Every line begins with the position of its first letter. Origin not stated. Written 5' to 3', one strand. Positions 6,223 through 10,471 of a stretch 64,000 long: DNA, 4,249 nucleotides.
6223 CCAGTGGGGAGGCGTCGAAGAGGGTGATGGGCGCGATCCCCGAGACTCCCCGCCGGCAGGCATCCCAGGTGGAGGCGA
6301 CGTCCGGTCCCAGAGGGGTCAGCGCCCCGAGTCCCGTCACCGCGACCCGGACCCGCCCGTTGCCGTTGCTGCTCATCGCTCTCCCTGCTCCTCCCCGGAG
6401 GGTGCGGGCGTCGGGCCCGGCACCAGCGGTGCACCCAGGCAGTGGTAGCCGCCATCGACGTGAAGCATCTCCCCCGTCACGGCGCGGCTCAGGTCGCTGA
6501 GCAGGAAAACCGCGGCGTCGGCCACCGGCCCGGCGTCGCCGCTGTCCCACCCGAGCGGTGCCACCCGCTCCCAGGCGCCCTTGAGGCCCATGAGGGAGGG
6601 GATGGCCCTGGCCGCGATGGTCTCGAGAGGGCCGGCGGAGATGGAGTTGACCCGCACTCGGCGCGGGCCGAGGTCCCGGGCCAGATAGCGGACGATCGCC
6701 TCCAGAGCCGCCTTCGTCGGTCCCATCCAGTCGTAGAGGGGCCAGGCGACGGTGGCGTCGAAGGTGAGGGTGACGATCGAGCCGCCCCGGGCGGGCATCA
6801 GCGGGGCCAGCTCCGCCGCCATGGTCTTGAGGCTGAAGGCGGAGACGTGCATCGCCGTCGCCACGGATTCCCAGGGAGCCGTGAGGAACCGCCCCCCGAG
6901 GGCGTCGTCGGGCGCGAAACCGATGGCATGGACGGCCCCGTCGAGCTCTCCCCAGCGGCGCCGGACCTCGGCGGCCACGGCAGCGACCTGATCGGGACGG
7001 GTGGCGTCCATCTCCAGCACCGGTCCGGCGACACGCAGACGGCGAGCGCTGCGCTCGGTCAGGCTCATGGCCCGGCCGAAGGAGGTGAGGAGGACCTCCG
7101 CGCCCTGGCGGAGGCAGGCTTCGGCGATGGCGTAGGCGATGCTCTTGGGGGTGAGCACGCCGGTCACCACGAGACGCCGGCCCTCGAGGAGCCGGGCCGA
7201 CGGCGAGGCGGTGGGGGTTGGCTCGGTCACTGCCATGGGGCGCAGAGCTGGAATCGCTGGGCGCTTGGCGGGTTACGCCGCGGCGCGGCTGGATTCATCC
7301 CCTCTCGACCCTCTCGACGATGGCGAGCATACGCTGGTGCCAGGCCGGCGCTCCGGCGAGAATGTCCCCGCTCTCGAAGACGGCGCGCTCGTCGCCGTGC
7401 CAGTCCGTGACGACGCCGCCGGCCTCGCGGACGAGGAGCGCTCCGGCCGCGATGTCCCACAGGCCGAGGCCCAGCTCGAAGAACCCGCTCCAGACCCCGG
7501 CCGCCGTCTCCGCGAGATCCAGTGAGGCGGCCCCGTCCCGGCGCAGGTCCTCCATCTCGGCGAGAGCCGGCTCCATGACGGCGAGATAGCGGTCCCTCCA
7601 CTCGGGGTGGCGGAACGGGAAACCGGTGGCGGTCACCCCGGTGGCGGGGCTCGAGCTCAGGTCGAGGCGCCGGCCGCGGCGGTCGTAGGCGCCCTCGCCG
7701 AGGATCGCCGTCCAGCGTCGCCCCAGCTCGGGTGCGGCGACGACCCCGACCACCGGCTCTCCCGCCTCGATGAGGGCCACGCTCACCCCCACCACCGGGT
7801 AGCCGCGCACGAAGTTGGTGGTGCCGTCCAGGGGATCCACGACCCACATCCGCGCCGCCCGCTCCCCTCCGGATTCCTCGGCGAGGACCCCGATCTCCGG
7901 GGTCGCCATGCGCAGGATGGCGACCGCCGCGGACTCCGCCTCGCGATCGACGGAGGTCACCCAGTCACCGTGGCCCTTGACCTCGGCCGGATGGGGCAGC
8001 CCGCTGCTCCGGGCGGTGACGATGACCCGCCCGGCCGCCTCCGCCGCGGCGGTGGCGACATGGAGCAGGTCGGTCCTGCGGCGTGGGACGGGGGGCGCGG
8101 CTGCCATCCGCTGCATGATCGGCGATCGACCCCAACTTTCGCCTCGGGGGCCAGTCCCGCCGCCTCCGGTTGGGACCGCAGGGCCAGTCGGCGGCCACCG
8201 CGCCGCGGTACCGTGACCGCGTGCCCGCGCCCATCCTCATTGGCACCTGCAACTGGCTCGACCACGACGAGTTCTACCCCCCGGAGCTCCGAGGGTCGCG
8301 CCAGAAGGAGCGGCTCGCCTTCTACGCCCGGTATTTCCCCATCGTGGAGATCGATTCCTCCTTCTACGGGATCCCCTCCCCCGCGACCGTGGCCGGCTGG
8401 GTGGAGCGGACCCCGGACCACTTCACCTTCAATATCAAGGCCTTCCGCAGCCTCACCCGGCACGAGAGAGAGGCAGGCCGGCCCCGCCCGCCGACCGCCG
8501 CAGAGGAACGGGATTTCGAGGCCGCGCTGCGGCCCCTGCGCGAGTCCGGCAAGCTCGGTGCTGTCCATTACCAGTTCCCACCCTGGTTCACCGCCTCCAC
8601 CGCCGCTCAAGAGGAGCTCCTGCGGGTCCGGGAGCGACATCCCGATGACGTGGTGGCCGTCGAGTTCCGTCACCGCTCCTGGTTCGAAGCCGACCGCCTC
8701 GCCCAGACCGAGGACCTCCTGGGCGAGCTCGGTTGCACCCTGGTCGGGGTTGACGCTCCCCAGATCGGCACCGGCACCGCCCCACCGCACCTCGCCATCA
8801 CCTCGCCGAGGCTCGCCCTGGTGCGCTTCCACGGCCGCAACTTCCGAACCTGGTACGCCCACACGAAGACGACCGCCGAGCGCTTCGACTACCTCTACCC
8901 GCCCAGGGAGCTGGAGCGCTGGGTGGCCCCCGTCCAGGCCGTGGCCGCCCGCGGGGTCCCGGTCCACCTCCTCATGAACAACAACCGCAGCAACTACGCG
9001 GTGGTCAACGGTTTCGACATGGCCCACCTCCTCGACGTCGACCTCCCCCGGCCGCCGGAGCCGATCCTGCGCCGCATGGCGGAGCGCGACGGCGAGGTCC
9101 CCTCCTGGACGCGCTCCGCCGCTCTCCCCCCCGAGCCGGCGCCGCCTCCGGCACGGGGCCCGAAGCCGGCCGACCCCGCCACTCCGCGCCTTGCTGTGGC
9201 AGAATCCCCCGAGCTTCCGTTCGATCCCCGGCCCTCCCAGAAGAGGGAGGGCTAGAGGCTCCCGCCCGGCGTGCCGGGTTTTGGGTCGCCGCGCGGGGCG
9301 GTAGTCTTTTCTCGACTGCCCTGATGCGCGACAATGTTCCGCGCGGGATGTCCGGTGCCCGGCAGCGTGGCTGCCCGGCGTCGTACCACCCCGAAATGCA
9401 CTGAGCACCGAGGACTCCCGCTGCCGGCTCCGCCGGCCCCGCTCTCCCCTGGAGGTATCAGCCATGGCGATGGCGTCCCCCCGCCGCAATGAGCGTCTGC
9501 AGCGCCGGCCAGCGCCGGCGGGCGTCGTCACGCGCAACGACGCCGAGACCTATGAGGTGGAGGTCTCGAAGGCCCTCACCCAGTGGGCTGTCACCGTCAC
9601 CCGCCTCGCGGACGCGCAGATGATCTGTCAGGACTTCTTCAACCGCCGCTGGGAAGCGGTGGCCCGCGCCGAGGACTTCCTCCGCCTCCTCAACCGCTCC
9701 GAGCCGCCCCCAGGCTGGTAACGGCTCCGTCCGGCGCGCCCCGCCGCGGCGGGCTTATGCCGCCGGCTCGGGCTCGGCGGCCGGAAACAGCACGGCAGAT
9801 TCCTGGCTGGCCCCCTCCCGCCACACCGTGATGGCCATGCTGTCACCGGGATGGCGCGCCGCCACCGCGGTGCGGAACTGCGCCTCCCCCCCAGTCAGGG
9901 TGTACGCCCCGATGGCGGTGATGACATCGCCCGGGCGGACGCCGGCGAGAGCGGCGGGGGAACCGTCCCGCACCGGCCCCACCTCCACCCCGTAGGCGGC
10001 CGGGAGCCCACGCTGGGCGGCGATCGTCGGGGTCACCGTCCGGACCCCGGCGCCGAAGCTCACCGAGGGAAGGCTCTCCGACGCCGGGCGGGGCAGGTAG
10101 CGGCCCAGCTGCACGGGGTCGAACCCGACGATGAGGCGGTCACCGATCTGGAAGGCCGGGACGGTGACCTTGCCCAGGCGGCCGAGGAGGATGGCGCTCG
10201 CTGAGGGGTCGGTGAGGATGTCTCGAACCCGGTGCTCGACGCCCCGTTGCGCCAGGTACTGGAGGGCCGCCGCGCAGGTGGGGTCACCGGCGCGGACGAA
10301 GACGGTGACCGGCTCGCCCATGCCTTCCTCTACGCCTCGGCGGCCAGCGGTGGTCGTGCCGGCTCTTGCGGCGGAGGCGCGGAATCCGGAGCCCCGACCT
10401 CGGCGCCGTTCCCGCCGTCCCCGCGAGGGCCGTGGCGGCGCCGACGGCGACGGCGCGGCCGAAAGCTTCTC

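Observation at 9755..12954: Upf1-like helicase with zinc-ribbon N-domain and Arg-rich tail in operon with a glutaredoxin-PDZ fusion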

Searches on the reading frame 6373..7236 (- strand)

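Call 12: search_protein_families(library=pfam, proteins=[window:6373-7236:-], max_evalue=0.001)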
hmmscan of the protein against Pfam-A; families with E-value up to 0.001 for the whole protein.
window:6373-7236:- (287 aa): 3 families
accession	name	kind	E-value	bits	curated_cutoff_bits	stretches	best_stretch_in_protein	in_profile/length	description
PF13561.12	adh_short_C2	-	1.7e-72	244.3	27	1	26-265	1-236/236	Enoyl-(Acyl carrier protein) reductase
PF00106.31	adh_short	-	2.7e-18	66.6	26.6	1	23-210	4-188/195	short chain dehydrogenase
PF23441.1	SDR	-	0.00015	21.7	27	1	102-265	91-256/258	SDR-like rossmann domain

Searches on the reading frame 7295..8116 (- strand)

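Call 12: search_protein_families(library=pfam, proteins=[window:7295-8116:-], max_evalue=0.001)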
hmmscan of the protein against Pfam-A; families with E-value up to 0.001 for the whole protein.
window:7295-8116:- (273 aa): 1 family
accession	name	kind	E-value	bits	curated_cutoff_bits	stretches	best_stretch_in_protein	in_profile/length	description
PF00459.30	Inositol_P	-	2.2e-55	188.5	27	1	16-270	4-269/271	Inositol monophosphatase family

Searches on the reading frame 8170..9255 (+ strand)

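Call 12: search_protein_families(library=pfam, proteins=[window:8170-9255:+], max_evalue=0.001)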
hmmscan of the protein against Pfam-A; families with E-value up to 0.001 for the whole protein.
window:8170-9255:+ (361 aa): 1 family
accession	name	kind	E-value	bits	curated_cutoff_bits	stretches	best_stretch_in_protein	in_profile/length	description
PF01904.24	DUF72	-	9.8e-56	189.6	25.3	1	42-285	4-215/217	Protein of unknown function DUF72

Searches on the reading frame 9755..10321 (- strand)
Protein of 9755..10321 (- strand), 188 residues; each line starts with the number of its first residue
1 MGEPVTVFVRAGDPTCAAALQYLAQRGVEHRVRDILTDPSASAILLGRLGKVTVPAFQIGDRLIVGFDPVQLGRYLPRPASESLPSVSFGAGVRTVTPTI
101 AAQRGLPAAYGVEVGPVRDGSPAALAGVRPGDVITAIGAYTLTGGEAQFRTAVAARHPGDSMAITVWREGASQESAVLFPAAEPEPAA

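Call 5: search_protein_families(library=pfam, proteins=[window:9755-10321:-], max_evalue=0.01)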
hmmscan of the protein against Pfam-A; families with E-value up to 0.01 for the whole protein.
window:9755-10321:- (188 aa): 3 families
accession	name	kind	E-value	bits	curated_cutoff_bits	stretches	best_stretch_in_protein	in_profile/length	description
PF13180.12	PDZ_2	-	9.3e-09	35.9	27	1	104-177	12-78/80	PDZ domain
PF17820.7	PDZ_6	-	1e-08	35.2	27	1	114-168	2-54/54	PDZ domain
PF00462.30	Glutaredoxin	-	1.9e-08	34.8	22.9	1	5-64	1-60/60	Glutaredoxin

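Call 6: search_protein_families(library=padloc, proteins=[window:9755-10321:-], max_evalue=0.01)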
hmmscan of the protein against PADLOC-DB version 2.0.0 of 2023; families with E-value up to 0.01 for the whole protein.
window:9755-10321:- (188 aa): 0 families

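Call 7: search_protein_families(library=ncbifam, proteins=[window:9755-10321:-], max_evalue=0.01)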
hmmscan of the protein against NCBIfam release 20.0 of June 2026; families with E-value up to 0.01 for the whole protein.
window:9755-10321:- (188 aa): 18 families
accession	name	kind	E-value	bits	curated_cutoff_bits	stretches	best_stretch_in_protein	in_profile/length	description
TIGR02196.1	GlrX_YruB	hypoth_equivalog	2.3e-11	44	88.55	1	5-76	2-73/74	glutaredoxin-like protein, YruB-family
TIGR02037.1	degP_htrA_DO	subfamily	5.2e-11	42.1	416.2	1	89-179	238-327/434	Do family serine endopeptidase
NF040960.1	MamE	equivalog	1.1e-08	34.2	800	1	88-179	445-535/659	magnetosome formation protease MamE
NF041521.1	HhoA_HhoB_HtrA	equivalog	1.1e-06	28.3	450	1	106-177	259-329/335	HhoA/HhoB/HtrA family serine endopeptidase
NF047968.1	SerProtHtrA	equivalog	3.1e-06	26.8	470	1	102-177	281-355/357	serine protease HtrA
NF007526.1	PRK10139.1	equivalog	4.6e-06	25.6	756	1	100-179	281-359/456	serine endoprotease DegQ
TIGR02190.1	GlrX-dom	hypoth_equivalog_domain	7.5e-06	25.8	99.3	1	3-71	8-75/79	glutaredoxin-family domain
TIGR02038.1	protease_degS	equivalog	3.4e-05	23.2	422.95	1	89-177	257-344/351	outer membrane-stress sensor serine endopeptidase DegS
TIGR02181.1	GRX_bact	equivalog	5.7e-05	23.3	90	1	5-69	1-66/80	glutaredoxin 3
NF041199.1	trx7_PDZ_seleno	equivalog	0.0001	21.4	300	1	110-174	317-385/390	Trx7/PDZ domain-containing (seleno)protein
NF041212.1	Uxx_star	subfamily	0.00013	22.2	66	1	5-68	1-65/70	Uxx-star family glutaredoxin-like (seleno)protein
NF008147.1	PRK10898.1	equivalog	0.00042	19.6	408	1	96-171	265-339/352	outer membrane-stress sensor serine endopeptidase DegS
TIGR02200.1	GlrX_actino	hypoth_equivalog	0.0013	19.1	89.5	1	5-59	2-57/77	mycoredoxin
NF041106.1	ArsC_rel_Se_1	subfamily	0.0014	19.1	85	1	40-69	75-104/107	ArsC family (seleno)protein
TIGR02194.1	GlrX_NrdH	subfamily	0.0016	18.6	85.75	1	5-73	1-69/72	glutaredoxin-like protein NrdH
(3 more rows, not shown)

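Call 38: find_homologous_proteins(query=window:9755-10321:-, max_evalue=0.001)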
Query window:9755-10321:- (188 aa): 323 proteins with E <= 0.001 among 1471 candidates; the best 120 are listed.
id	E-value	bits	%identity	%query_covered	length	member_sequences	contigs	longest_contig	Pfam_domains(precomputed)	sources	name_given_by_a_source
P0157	3.0e-114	397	100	100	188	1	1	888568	PF00462.31,PF17820.8,PF13180.13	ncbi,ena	-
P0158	2.5e-103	362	91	100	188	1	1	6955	PF00462.31,PF17820.8,PF13180.13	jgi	jgi:glutaredoxin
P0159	5.0e-102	357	90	100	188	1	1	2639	PF00462.31,PF17820.8,PF13180.13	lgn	-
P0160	1.2e-99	350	88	100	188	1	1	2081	PF00462.31,PF17820.8,PF13180.13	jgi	jgi:glutaredoxin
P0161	2.5e-96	339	85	99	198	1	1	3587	PF00462.31,PF17820.8,PF13180.13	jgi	jgi:membrane-associated protease RseP (regulator of RpoE activity)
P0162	2.8e-96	339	87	98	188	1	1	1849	PF00462.31,PF17820.8,PF13180.13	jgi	jgi:glutaredoxin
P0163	9.5e-96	337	86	100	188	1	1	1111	PF00462.31,PF17820.8,PF13180.13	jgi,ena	-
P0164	2.1e-95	336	84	100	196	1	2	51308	PF00462.31,PF17820.8,PF13180.13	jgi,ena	jgi:glutaredoxin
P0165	3.0e-95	335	84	99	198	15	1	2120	PF00462.31,PF17820.8,PF13180.13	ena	-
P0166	8.1e-95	334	84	100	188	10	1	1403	PF00462.31,PF17820.8,PF13180.13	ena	-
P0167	1.1e-94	333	85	100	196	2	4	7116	PF00462.31,PF17820.8,PF13180.13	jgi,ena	jgi:glutaredoxin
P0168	1.4e-94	333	85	99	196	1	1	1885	PF00462.31,PF17820.8,PF13180.13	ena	-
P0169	2.5e-94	332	86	98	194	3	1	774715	PF00462.31,PF17820.8,PF13180.13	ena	-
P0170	2.9e-94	332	84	99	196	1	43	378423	PF00462.31,PF17820.8,PF13180.13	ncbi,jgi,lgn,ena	ncbi:MAG: PDZ domain-containing protein [Candidatus Dormibacteria bacterium]|jgi:glutaredoxin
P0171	3.5e-94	332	83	99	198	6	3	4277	PF00462.31,PF17820.8,PF13180.13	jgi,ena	jgi:glutaredoxin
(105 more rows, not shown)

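Call 62: search_solved_structures(query=window:9755-10321:-, max_evalue=0.01)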
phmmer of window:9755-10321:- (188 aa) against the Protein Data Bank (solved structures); distinct sequences matched with E-value up to 0.01: 59.
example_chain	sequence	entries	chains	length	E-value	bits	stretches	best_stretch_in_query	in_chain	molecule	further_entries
22kg_A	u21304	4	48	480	4.4e-10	42.9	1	92-179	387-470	Probable periplasmic serine endoprotease DegP-like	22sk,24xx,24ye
4a8a_A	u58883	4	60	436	3.9e-08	36.6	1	98-178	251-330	PERIPLASMIC PH-DEPENDENT SERINE ENDOPROTEASE DEGQ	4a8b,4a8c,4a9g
3pv2_A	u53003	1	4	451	8.2e-08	35.5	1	89-170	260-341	DegQ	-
3pv5_A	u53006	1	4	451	8.6e-08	35.4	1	89-170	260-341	DegQ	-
3pv3_A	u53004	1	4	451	9e-08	35.4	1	89-170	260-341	DegQ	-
8kic_D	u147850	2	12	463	9.2e-08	35.4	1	97-178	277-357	peptidase Do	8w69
7co7_D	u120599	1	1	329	5.7e-07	32.8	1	89-173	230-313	AlgW protein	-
7co5_H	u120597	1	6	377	7.6e-07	32.4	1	89-171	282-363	AlgW protein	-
7co2_A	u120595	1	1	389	9.3e-07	32.1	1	89-173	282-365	AlgW protein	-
7co3_A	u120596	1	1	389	1.4e-06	31.5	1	89-173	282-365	AlgW protein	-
4ynn_A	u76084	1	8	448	9.5e-06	28.8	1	88-170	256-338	Protease DO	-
3pv4_A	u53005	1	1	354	1.2e-05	28.5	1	89-170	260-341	DegQ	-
7c10_A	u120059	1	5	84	2.9e-05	27.2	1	2-72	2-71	Glutaredoxin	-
7cqc_A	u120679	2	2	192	5.2e-05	26.4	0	108-185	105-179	Putative zinc metalloprotease aq_1964,PA14 from Podoplanin,Putative zinc metalloprotease a | Putative zinc metalloprotease aq_1964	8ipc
6jjk_A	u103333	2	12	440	6.7e-05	26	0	103-171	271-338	Periplasmic serine endoprotease DegP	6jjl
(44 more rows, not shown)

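Call 71: find_related_loci(query=A4, collection=metagenome_contigs, flank=4000)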
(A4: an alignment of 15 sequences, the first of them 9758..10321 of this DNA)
Query A4 (188 aa) in metagenome_contigs; peptide patterns used: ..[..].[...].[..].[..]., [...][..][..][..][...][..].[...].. (x = any residue, [..] = any of these).
373 stretches matched a pattern; 99 encode a relative of the query (tblastn E <= 1e-3); the best 80 are kept; 80 distinct loci.
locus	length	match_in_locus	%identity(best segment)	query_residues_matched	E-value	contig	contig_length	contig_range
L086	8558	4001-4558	87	1-187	1e-101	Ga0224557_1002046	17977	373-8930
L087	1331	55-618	84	1-188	7e-109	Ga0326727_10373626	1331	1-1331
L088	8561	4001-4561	85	1-187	5e-101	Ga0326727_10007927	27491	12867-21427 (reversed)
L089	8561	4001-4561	84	1-187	8e-100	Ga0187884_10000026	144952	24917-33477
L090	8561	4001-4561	84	1-187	8e-100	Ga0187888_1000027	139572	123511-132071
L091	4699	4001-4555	85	1-186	1e-99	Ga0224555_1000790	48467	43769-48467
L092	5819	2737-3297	83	1-187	1e-99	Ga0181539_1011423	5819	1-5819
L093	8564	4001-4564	83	1-188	5e-99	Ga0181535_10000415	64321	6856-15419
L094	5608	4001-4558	83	1-186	2e-98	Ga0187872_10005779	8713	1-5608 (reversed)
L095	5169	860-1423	82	1-188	1e-98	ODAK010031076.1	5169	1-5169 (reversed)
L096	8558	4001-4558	83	1-186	4e-98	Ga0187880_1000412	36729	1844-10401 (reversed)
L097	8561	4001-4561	83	1-188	5e-98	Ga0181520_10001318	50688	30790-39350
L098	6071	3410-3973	82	1-188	2e-97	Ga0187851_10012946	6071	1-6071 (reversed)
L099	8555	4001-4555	85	1-185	2e-97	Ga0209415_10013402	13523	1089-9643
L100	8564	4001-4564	81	1-188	5e-97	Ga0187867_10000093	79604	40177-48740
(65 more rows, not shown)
